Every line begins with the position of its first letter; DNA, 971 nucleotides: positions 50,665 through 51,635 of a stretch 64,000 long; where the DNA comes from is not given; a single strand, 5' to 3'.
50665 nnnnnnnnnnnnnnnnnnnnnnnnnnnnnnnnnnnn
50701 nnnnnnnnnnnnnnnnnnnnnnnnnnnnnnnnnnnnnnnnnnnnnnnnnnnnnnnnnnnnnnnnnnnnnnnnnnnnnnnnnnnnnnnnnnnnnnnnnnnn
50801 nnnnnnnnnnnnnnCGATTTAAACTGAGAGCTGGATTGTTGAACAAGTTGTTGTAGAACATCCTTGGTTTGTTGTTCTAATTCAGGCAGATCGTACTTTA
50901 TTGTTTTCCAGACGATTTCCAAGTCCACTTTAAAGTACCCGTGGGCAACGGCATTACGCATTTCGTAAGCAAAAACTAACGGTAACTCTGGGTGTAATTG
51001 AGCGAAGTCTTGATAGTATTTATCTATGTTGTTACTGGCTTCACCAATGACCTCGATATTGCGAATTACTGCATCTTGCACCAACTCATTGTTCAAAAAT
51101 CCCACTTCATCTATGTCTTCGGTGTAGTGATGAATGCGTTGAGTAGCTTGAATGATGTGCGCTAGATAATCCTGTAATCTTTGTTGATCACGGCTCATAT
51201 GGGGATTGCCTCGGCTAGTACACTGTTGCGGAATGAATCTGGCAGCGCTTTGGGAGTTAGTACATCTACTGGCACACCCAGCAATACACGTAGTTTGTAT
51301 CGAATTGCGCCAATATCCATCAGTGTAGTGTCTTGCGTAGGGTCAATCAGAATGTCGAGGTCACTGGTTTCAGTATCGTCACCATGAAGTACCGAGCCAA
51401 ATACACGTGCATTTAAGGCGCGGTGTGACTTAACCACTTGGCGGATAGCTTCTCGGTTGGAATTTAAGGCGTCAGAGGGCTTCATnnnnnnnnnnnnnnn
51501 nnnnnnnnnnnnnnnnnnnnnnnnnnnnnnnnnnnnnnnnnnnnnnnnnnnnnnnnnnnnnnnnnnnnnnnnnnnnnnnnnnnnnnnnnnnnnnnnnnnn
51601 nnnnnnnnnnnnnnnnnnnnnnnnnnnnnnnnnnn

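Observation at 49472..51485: MNT-HEPN toxin-antitoxin translationally coupled to the ISL3 transposase: a possible TA-gated transposon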

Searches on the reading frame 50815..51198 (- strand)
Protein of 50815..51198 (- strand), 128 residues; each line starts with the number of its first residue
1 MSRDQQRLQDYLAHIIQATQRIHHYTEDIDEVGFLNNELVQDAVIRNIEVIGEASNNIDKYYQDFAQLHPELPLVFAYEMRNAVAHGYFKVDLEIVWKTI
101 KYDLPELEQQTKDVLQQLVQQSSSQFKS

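Call 4: search_protein_families(library=pfam, proteins=[window:50815-51198:-], max_evalue=0.01)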
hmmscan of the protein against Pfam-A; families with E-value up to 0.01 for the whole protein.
window:50815-51198:- (128 aa): 1 family
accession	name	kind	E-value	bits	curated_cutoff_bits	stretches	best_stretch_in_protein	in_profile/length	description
PF01934.22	HepT-like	-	6e-25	87.7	23.5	1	15-113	1-119/120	Ribonuclease HepT-like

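Call 50: search_solved_structures(query=window:50815-51198:-, max_evalue=0.01, show_alignments=2)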
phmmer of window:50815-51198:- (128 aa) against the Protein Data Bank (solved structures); distinct sequences matched with E-value up to 0.01: 0.

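Call 54: search_solved_structures(query=A3, max_evalue=1, show_alignments=2)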
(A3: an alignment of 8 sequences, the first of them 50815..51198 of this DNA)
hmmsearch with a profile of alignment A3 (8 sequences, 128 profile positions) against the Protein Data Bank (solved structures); distinct sequences matched with E-value up to 1: 6.
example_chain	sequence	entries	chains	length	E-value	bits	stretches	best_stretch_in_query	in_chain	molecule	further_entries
5yep_B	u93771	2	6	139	5e-06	29.8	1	74-119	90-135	Toxin-antitoxin system toxin HepN family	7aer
6m6u_B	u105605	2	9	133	8.8e-06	29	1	74-115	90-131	Toxin-antitoxin system toxin HepN family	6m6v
6m6w_B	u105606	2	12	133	0.00034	23.9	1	74-115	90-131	Toxin-antitoxin system toxin HepN family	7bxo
6z1p_Bp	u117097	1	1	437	0.1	15.9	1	56-125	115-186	30S ribosomal protein S16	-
7ae9_A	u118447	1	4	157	0.11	15.7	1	77-118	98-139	HEPN toxin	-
1eq1_A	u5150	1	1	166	0.95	12.8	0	41-75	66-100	APOLIPOPHORIN-III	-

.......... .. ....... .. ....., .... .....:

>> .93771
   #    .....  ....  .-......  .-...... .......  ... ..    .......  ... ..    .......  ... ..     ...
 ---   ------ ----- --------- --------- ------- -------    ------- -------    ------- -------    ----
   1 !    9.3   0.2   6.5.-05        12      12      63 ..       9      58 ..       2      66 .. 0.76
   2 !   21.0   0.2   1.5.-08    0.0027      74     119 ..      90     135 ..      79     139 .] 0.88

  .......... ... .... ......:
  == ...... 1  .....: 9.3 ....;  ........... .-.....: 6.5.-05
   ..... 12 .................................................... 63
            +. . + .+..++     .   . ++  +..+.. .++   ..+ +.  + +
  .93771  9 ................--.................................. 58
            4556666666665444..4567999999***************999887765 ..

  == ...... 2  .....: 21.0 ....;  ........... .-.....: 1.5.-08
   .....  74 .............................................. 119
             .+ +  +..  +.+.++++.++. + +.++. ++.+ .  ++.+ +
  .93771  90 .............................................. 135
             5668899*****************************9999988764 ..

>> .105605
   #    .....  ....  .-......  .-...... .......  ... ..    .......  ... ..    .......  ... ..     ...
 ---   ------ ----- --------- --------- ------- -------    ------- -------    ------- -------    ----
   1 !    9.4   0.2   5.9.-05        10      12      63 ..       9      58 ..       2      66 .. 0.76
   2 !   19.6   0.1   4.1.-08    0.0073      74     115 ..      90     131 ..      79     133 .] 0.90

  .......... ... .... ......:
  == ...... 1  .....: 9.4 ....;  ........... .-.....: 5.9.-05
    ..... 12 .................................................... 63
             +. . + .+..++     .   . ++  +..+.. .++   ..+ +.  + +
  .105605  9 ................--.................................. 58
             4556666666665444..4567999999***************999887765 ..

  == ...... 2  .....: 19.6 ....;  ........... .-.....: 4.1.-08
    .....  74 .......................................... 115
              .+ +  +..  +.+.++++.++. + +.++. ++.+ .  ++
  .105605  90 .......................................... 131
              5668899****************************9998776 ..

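Call 55: find_related_loci(query=A3, collection=metagenome_contigs, flank=3000)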
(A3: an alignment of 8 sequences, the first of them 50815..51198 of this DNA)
Query A3 (128 aa) in metagenome_contigs; peptide patterns used: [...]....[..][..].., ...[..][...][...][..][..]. (x = any residue, [..] = any of these).
600 stretches matched a pattern (row limit reached: there are more); 570 encode a relative of the query (tblastn E <= 1e-3); the best 80 are kept; 80 distinct loci.
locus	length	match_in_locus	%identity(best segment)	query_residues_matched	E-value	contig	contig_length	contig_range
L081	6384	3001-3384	88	1-128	1e-74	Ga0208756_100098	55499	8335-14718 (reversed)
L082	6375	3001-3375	68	1-125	6e-57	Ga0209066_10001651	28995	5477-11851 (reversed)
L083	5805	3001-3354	70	1-118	5e-56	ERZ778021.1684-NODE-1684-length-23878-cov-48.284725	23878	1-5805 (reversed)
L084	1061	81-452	65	1-124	6e-58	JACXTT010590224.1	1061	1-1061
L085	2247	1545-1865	76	1-107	1e-54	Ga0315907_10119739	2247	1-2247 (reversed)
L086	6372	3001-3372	63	1-124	4e-53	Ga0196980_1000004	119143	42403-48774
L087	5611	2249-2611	66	3-123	1e-51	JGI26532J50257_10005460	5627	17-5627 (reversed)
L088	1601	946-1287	68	1-114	8e-53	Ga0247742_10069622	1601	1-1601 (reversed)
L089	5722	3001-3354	69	1-115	2e-51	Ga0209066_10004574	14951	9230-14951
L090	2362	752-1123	65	1-123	2e-51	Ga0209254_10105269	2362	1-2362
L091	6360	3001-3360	64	1-120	5e-51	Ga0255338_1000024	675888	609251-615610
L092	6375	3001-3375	61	1-125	8e-51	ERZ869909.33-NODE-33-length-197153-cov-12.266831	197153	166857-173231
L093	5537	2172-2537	63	1-123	1e-50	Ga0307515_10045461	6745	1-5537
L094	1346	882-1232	62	1-117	8e-53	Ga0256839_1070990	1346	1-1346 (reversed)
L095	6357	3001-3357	63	1-119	2e-50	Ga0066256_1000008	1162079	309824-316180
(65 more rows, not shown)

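Call 73: search_protein_families(library=ncbifam, proteins=[window:50815-51198:-], max_evalue=0.001)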
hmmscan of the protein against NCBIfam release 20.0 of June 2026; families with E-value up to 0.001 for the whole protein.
window:50815-51198:- (128 aa): 1 family
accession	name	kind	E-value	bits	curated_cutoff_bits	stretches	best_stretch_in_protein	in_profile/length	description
NF047751.1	HepT_toxin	equivalog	2.6e-11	43.5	60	1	78-109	88-119/120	type VII toxin-antitoxin system HepT family RNase toxin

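Call 74: search_protein_families(library=padloc, proteins=[window:50815-51198:-], max_evalue=0.001)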
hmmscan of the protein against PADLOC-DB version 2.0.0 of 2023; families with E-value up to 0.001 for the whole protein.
window:50815-51198:- (128 aa): 0 families

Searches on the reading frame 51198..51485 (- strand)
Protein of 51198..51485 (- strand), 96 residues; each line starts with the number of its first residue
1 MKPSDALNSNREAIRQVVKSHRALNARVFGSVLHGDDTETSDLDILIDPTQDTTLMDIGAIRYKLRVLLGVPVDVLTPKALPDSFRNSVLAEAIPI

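Call 4: search_protein_families(library=pfam, proteins=[window:51198-51485:-], max_evalue=0.01)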
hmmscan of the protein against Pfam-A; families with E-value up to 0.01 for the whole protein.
window:51198-51485:- (96 aa): 3 families
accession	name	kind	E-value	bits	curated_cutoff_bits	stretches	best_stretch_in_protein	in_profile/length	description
PF01909.29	NTP_transf_2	-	4.5e-10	40.2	21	1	14-94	4-91/93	Nucleotidyltransferase domain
PF18765.7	Polbeta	-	4.1e-08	33.7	26.9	1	13-94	2-85/93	Polymerase beta, Nucleotidyltransferase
PF22600.2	MTPAP-like_central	-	0.0037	17.8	27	1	15-53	34-68/139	Poly(A) RNA polymerase, mitochondrial-like, central palm domain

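Call 51: search_solved_structures(query=window:51198-51485:-, max_evalue=0.01, show_alignments=2)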
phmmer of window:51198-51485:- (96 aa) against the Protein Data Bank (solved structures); distinct sequences matched with E-value up to 0.01: 1.
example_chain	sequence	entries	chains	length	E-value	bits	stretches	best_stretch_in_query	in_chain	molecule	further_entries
1wot_A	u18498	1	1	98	7.9e-16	61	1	5-96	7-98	PUTATIVE MINIMAL NUCLEOTIDYLTRANSFERASE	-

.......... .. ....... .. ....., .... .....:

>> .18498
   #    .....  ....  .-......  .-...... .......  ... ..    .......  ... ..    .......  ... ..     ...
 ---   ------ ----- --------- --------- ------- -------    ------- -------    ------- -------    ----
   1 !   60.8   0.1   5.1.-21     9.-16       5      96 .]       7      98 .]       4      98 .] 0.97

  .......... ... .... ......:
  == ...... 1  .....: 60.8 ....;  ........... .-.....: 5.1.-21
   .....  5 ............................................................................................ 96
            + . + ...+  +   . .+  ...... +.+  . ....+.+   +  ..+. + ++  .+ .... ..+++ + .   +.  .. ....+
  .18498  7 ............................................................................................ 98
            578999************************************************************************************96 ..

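Call 73: search_protein_families(library=ncbifam, proteins=[window:51198-51485:-], max_evalue=0.001)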
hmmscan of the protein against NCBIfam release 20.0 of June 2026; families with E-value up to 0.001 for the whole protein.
window:51198-51485:- (96 aa): 1 family
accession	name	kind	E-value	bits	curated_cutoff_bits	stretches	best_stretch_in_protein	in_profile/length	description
NF047752.1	MntA_antitoxin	equivalog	8.4e-08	32.1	60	1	26-94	10-78/106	type VII toxin-antitoxin system MntA family adenylyltransferase antitoxin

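Call 74: search_protein_families(library=padloc, proteins=[window:51198-51485:-], max_evalue=0.001)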
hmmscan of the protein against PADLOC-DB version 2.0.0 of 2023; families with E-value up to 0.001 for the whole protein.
window:51198-51485:- (96 aa): 6 families
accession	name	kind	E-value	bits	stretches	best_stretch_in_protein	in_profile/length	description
PDLC04904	PDC-S09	-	6.2e-28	95.1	1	1-95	1-97/104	-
PDLC04902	PDC-S09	-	2.2e-23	80.4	1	6-95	4-94/97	-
PDLC04905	PDC-S09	-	2.7e-13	48.1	1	6-93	4-95/101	-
PDLC04906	PDC-S09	-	4.1e-13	47.5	1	4-94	5-96/98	-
PDLC04368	PDC-M05A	-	0.00042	18.2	1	24-47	108-131/201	-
PDLC04369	PDC-M05A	-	0.00044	17.9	1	13-47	94-127/201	-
